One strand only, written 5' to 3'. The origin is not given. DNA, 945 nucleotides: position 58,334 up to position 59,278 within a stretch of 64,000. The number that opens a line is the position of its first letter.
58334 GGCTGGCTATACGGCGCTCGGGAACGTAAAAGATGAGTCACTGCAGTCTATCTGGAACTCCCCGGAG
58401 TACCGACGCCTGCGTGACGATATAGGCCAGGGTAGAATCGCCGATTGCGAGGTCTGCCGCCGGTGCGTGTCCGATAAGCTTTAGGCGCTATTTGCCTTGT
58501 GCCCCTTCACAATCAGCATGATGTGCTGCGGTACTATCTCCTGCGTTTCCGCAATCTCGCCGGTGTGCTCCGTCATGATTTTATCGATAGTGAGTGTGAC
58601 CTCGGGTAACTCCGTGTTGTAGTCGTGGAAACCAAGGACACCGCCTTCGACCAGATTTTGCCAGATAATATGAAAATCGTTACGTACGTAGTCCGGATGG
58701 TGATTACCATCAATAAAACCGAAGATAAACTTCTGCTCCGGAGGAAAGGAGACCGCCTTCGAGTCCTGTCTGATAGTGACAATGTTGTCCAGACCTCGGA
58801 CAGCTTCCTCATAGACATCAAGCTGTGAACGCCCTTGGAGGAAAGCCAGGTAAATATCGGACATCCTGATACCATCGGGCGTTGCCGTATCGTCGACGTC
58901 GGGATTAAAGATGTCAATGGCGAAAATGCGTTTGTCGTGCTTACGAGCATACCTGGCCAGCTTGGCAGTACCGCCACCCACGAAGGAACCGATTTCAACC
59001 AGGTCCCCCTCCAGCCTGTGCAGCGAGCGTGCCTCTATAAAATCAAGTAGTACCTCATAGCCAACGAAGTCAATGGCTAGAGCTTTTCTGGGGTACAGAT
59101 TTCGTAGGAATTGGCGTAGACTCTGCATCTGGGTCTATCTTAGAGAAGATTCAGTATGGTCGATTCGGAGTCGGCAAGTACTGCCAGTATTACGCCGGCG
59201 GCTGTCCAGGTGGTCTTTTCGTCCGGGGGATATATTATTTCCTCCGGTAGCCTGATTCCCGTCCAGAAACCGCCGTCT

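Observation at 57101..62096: Translationally coupled GT4 / methyltransferase / alpha-alpha-toroid / methyltransferase operon converging on a radical-SAM SPASM gene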

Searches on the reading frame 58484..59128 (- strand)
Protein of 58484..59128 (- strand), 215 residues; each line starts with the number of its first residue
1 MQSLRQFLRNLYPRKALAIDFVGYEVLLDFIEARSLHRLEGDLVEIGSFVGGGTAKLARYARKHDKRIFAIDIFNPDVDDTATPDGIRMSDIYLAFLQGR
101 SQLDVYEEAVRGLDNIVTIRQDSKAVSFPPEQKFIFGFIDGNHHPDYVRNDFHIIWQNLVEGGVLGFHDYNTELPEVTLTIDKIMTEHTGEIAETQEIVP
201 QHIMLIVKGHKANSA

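Call 4: search_protein_families(library=pfam, proteins=[window:58484-59128:-], max_evalue=0.01)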
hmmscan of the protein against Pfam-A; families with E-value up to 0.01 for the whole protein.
window:58484-59128:- (215 aa): 1 family
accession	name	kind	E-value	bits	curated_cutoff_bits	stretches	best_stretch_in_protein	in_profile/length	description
PF13578.12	Methyltransf_24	-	4.9e-13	50.3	26.3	1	44-170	1-105/105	Methyltransferase domain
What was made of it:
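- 58481..59128 (-): MTase-B: Methyltransf_24/TylF-class sugar O-methyltransferase gene (215 aa), at the position of meT1 but not its orthologue. Pfam Methyltransf_24 4.9e-13 (call 4).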

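Call 5: search_protein_families(library=ncbifam, proteins=[window:58484-59128:-], max_evalue=0.01)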
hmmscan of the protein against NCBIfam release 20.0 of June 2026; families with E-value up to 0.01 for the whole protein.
window:58484-59128:- (215 aa): 0 families

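Call 8: search_solved_structures(query=window:58484-59128:-, max_evalue=1)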
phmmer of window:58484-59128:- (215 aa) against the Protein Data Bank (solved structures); distinct sequences matched with E-value up to 1: 2.
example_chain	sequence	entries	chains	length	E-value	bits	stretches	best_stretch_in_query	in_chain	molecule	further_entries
6g7d_A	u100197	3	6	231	0.06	16.2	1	40-170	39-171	Methyltransferase domain protein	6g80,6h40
1y7p_A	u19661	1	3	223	0.11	15.4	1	20-105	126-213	Hypothetical protein AF1403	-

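Call 29: search_solved_structures(query=window:58484-59128:-, max_evalue=10, show_alignments=1)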
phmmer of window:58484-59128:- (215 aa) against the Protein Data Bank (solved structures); distinct sequences matched with E-value up to 10: 2.
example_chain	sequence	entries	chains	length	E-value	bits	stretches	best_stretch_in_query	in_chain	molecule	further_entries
6g7d_A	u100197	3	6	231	0.06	16.2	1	40-170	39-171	Methyltransferase domain protein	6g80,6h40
1y7p_A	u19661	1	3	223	0.11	15.4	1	20-105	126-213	Hypothetical protein AF1403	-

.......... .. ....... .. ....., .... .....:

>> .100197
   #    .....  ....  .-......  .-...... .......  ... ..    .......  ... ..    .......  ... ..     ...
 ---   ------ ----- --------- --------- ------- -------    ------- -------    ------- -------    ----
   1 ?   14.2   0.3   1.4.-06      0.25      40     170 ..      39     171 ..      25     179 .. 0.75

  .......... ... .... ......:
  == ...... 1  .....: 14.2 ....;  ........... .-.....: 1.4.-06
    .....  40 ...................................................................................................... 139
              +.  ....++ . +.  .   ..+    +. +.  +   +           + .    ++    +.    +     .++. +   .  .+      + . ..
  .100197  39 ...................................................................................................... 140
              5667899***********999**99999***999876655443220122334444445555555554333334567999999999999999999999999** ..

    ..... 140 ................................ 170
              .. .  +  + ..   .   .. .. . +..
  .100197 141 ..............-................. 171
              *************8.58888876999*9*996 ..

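Call 57: search_protein_representatives(protein=window:58484-59128:-)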
Query: 215 residues. Proteins with E-value up to 0.001 (for the whole library): 876; up to 1e-10: 130; up to 1e-30: 43. The best 150 are listed.
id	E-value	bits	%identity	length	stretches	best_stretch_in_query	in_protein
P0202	7.6e-74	264.2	59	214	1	5-210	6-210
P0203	9.3e-63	228.0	53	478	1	19-208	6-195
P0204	1.8e-57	210.7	52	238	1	19-209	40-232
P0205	5.4e-55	202.6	46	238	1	9-203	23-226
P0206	3.0e-50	187.1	47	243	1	18-208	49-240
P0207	3.2e-50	187.0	46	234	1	13-209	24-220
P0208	5.2e-48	179.8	42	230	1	4-192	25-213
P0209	4.7e-47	176.7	44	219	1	15-210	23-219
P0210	1.5e-46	175.0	42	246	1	16-206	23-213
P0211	1.5e-45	171.8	41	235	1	18-208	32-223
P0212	2.9e-45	170.8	40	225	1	19-213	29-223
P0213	6.3e-44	166.5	42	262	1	4-208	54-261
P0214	8.4e-44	166.1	43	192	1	22-208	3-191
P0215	1.9e-43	164.9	43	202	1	15-206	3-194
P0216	1.3e-42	162.2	45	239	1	23-205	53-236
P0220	3.5e-42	160.8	43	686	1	19-201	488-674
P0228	1.5e-38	148.9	45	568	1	22-195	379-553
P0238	2.4e-34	135.2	43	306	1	20-194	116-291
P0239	1.5e-33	132.6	39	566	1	16-194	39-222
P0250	1.0e-28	116.8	35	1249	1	21-193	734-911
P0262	6.0e-26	107.7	38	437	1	20-200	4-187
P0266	5.5e-24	101.3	35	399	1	10-214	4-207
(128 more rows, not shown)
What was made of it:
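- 58481..59128 (-): It has its own family of at least 130 representative clusters (call 57).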

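Call 58: search_protein_families(library=pfam, proteins=[P0203, P0220, P0228, P0239, P0250, P0262, P0266, P0238], max_evalue=0.001)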
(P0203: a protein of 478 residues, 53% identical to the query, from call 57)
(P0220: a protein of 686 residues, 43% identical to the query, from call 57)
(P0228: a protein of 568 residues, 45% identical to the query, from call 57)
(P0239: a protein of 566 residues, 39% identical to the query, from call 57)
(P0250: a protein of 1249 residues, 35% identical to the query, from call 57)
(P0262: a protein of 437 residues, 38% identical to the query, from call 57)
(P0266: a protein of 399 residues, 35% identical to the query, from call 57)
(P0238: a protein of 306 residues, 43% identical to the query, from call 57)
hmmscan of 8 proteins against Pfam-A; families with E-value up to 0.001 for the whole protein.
P0203 (478 aa): 3 families
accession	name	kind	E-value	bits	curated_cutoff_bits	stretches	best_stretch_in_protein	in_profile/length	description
PF04055.27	Radical_SAM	-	2.6e-15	57.4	29.5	1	211-369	1-164/166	Radical SAM superfamily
PF13578.12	Methyltransf_24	-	1.4e-14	55.3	26.3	1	31-157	1-105/105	Methyltransferase domain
PF13186.11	SPASM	-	1e-10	42.1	21.5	1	407-474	1-67/67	Iron-sulfur cluster-binding domain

P0220 (686 aa): 4 families
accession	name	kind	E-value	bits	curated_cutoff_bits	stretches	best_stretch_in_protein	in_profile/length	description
PF01943.22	Polysacc_synt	-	1.1e-50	173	28.2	1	26-295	2-273/274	Polysaccharide biosynthesis protein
PF13578.12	Methyltransf_24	-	1.5e-10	42.3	26.3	1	513-644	1-105/105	Methyltransferase domain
PF13440.11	Polysacc_synt_3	-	5.3e-10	39.5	23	1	50-343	2-290/293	Polysaccharide biosynthesis protein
PF05711.17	TylF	-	8.6e-06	25.6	23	1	488-658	68-242/264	Macrocin-O-methyltransferase (TylF)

P0228 (568 aa): 5 families
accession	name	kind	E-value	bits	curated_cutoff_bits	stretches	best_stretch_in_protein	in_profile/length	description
PF00535.33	Glycos_transf_2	-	9.4e-22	78.2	23.3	1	7-131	1-122/168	Glycosyl transferase family 2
PF13578.12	Methyltransf_24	-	6e-14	53.2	26.3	1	401-528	1-105/105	Methyltransferase domain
PF13641.12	Glyco_tranf_2_3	-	1.1e-11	45.7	27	1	4-238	1-211/230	Glycosyltransferase like family 2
PF05711.17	TylF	-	8.1e-09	35.5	23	1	388-546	83-246/264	Macrocin-O-methyltransferase (TylF)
PF10111.15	Glyco_tranf_2_2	-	1.9e-06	28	27.3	1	7-118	1-112/276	Glycosyltransferase like family 2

P0239 (566 aa): 1 family
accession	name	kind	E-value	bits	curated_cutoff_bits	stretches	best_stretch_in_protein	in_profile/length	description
PF13578.12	Methyltransf_24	-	2.2e-11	45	26.3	1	67-198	1-105/105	Methyltransferase domain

P0250 (1249 aa): 17 families
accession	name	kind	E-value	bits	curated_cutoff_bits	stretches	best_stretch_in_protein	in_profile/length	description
PF04055.27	Radical_SAM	-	1.2e-21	78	29.5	1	463-624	3-166/166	Radical SAM superfamily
PF13489.12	Methyltransf_23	-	4.7e-20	72.4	27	1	41-191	12-148/164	Methyltransferase domain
PF13847.12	Methyltransf_31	-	2.6e-18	66.5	27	1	49-162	3-119/145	Methyltransferase domain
PF13578.12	Methyltransf_24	-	5.7e-18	66.2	26.3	2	758-888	2-105/105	Methyltransferase domain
PF02310.24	B12-binding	-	9.8e-18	64.6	32.1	1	281-391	10-120/121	B12 binding domain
PF08241.18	Methyltransf_11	-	2.3e-17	63.8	21.2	1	54-152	1-95/95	Methyltransferase domain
PF08242.18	Methyltransf_12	-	1.3e-16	61.5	30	1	54-150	1-98/98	Methyltransferase domain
PF13649.12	Methyltransf_25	-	6.1e-16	59.3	27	1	53-148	1-97/97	Methyltransferase domain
PF06325.19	PrmA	-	1.7e-08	34.8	22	1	43-152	155-258/296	Ribosomal protein L11 methyltransferase (PrmA)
PF02353.26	CMAS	-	2e-08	34.3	27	1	49-158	62-170/273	Mycolic acid cyclopropane synthetase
PF08003.17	Methyltransf_9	-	5.5e-08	32.6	23.8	1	47-152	113-217/315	Protein of unknown function (DUF1698)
PF05175.20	MTS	-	9.9e-07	29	23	1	49-123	31-104/170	Methyltransferase small domain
PF01728.25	FtsJ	-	4.9e-06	27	24.1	0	47-123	20-97/181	FtsJ-like methyltransferase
PF01135.25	PCMT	-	2.5e-05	24.6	20.3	1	49-96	73-123/210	Protein-L-isoaspartate(D-aspartate) O-methyltransferase (PCMT)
PF13679.12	Methyltransf_32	-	0.00019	21.9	27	0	51-94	27-76/143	Methyltransferase domain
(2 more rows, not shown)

P0262 (437 aa): 2 families
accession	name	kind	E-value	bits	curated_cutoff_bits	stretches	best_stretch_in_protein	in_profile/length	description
PF13578.12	Methyltransf_24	-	4.2e-12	47.3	26.3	1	29-157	1-105/105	Methyltransferase domain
PF05711.17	TylF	-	0.00042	20.1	23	1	22-167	89-238/264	Macrocin-O-methyltransferase (TylF)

P0266 (399 aa): 3 families
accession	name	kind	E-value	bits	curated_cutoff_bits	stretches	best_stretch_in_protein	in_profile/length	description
PF13578.12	Methyltransf_24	-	6.5e-13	49.9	26.3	1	35-163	1-105/105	Methyltransferase domain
PF11913.13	DUF3431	-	3.6e-12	46.9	25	1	230-297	6-73/219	Protein of unknown function (DUF3431)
PF05711.17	TylF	-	3.2e-05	23.7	23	1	29-176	90-241/264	Macrocin-O-methyltransferase (TylF)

P0238 (306 aa): 2 families
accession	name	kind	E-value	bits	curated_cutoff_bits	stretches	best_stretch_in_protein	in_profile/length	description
PF13578.12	Methyltransf_24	-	4.2e-14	53.8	26.3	1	140-267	1-105/105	Methyltransferase domain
PF05711.17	TylF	-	4e-06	26.7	23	1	119-285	75-246/264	Macrocin-O-methyltransferase (TylF)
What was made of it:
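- Closest known: TylF/MycF/SpnH/NovP/CalS11 sugar O-methyltransferases. Same: Relatives of MTase-B are fused to GT2 or to Wzx-type flippases (call 58).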

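Call 68: find_encoding_contigs(protein=P0208, flank=6000, max_places=2)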
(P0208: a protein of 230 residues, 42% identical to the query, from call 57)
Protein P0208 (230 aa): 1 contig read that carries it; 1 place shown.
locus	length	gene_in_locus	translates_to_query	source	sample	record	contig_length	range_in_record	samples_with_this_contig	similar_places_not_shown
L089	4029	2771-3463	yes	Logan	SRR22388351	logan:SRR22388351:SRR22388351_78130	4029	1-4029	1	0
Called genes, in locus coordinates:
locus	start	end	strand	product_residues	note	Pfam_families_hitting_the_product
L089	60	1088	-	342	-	PF00535:Glycos_transf_2, PF10111:Glyco_tranf_2_2, PF13641:Glyco_tranf_2_3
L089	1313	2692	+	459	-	PF13450:NAD_binding_8, PF01593:Amino_oxidase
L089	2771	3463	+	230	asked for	PF13578:Methyltransf_24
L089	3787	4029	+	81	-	?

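Call 69: find_encoding_contigs(protein=P0212, flank=6000, max_places=2)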
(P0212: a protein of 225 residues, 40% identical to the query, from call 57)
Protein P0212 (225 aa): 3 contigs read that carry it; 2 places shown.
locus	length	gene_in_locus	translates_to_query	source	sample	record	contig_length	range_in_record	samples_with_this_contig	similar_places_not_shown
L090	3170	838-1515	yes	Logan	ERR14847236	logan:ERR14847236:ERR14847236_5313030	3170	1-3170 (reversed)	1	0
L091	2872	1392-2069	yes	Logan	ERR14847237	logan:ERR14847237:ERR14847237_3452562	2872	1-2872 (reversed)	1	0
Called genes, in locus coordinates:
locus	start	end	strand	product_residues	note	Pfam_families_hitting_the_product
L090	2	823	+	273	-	?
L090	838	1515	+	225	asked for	PF13578:Methyltransf_24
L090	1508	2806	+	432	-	PF01593:Amino_oxidase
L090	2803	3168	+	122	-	?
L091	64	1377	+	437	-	PF01943:Polysacc_synt, PF13440:Polysacc_synt_3 (weak)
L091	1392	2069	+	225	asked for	PF13578:Methyltransf_24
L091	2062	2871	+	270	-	?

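Call 70: find_encoding_contigs(protein=P0203, flank=6000, max_places=3)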
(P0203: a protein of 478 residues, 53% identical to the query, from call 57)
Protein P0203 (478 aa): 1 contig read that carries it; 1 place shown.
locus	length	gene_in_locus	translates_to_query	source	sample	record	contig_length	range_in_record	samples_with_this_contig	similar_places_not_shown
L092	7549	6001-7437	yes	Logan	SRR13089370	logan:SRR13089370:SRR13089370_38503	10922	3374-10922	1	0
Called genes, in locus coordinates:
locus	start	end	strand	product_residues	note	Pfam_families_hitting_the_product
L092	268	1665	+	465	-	PF00474:SSF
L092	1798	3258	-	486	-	PF02386:TrkH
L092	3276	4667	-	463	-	PF00070:Pyr_redox (faint), PF01266:DAO (faint), PF01488:Shikimate_DH (faint), PF02254:TrkA_N, PF03435:Sacchrp_dh_NADP (faint), PF02080:TrkA_C, PF02254:TrkA_N, PF02080:TrkA_C, +4 more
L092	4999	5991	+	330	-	-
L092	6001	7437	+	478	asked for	PF13578:Methyltransf_24, PF04055:Radical_SAM, PF13186:SPASM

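Call 74: predict_structure(alignment_id=A3)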
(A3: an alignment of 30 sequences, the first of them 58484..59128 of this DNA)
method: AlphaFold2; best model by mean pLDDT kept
length: 215 residues; sequences in the alignment: 30
mean_pLDDT: 93.5   pTM: 0.88
mean pLDDT of the five models: 93.5, 93.0, 92.9, 92.7, 91.8
residues with pLDDT >= 90: 187; 70-90: 14; 50-70: 14; < 50: 0
segments of 3 or more residues with pLDDT < 50: none
pLDDT, mean of each block of 10 residues (from residue 1): 69 61 93 98 98 98 99 97 97 95 97 98 98 98 98 98 97 96 98 97 97 66
secondary structure, 60 per line:
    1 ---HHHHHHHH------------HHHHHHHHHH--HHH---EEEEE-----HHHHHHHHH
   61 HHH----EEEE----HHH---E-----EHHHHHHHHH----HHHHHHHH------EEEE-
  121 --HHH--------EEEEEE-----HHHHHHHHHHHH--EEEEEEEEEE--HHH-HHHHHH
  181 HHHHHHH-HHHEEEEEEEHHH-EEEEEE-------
elements in order: H4-11 H24-33 E42-46 H52-63 E68-71 H89-97 H102-109 E116-119 E134-139 H145-156 E159-168 H175-187 E192-198 E203-208

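Call 77: fold_search(model_id=the predicted structure, library=pdb)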
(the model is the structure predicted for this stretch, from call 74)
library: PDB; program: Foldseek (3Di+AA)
matches with E <= 10: 1781; with E <= 0.001: 313
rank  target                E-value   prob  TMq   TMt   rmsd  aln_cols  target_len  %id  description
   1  6g7d                  3.2e-10  1.00  0.62  0.61   6.6       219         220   20  Structure of MeT1 from Mycobacterium hassiacum in complex with SAM and glycerol. (released 2019-01-16)
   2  6g80_A                1.1e-09  1.00  0.64  0.65   5.5       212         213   20  Structure of Mycobacterium hassiacum MeT1 from orthorhombic crystals. (released 2019-01-16)
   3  6g80_M                2.1e-09  1.00  0.68  0.67   4.3       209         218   20  Structure of Mycobacterium hassiacum MeT1 from orthorhombic crystals. (released 2019-01-16)
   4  6g80_C                9.0e-09  1.00  0.60  0.60   6.4       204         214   19  Structure of Mycobacterium hassiacum MeT1 from orthorhombic crystals. (released 2019-01-16)
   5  6g80_B                1.3e-08  1.00  0.64  0.61   5.8       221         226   20  Structure of Mycobacterium hassiacum MeT1 from orthorhombic crystals. (released 2019-01-16)
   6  4ce0                  1.8e-08  1.00  0.67  0.68   8.9       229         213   16  Crystal Structure of SAH-bound Spinosyn Rhamnosyl 4'-O- Methyltransferase SpnH from Saccharopolyspora spinosa (released 2014-11-26)
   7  4cdz                  6.4e-08  1.00  0.63  0.70   5.1       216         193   14  Crystal Structure of Spinosyn Rhamnosyl 4'-O-Methyltransferase SpnH from Saccharopolyspora spinosa (released 2014-11-26)
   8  4xvz_D                8.7e-08  1.00  0.64  0.69   5.0       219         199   18  MycF mycinamicin III 3'-O-methyltransferase in complex with Mg (released 2015-03-04)
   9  4xvy_A                9.3e-08  1.00  0.69  0.61   3.8       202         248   18  MycF mycinamicin III 3'-O-methyltransferase in complex with SAH (released 2015-03-04)
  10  4xvz_C                9.9e-08  1.00  0.65  0.69   4.1       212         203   15  MycF mycinamicin III 3'-O-methyltransferase in complex with Mg (released 2015-03-04)
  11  5i10                  1.2e-07  1.00  0.61  0.68   6.7       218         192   15  Crystal structure of spinosyn rhamnosyl 4'-O-methyltransferase spnh mutant T242Q from Saccharopolyspora Spinosa (released 2017-02-08)
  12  8z8p_D                1.3e-07  1.00  0.58  0.53   6.4       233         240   15  norbelladine 4'-O-methyltransferase S52M variant complexed with Mg and SAH (released 2024-08-07)
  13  8gxo_A                1.3e-07  1.00  0.57  0.55   7.6       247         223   18  The crystal structure of CsFAOMT1 in complex with SAH (released 2023-09-13)
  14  2wk1                  1.9e-07  1.00  0.66  0.60   4.3       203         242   16  Structure of the O-methyltransferase NovP (released 2009-12-15)
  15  8ia9_A                1.9e-07  1.00  0.54  0.33   7.4       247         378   17  SpnK Methyltransferase from the Spinosyn Biosynthetic Pathway in Complex with Mg (released 2023-09-27)
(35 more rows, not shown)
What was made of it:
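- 58481..59128 (-): AF2 model pLDDT 93.5; the top Foldseek hits are MeT1, then SpnH, MycF, NovP (calls 74, 77).
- On TylF-class (Methyltransf_24) metal-dependent sugar O-methyltransferases: Fold hits to MeT1, SpnH, MycF and NovP (call 77).
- Closest known: TylF/MycF/SpnH/NovP/CalS11 sugar O-methyltransferases. Same: They rank just below MeT1 in the fold search (call 77).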
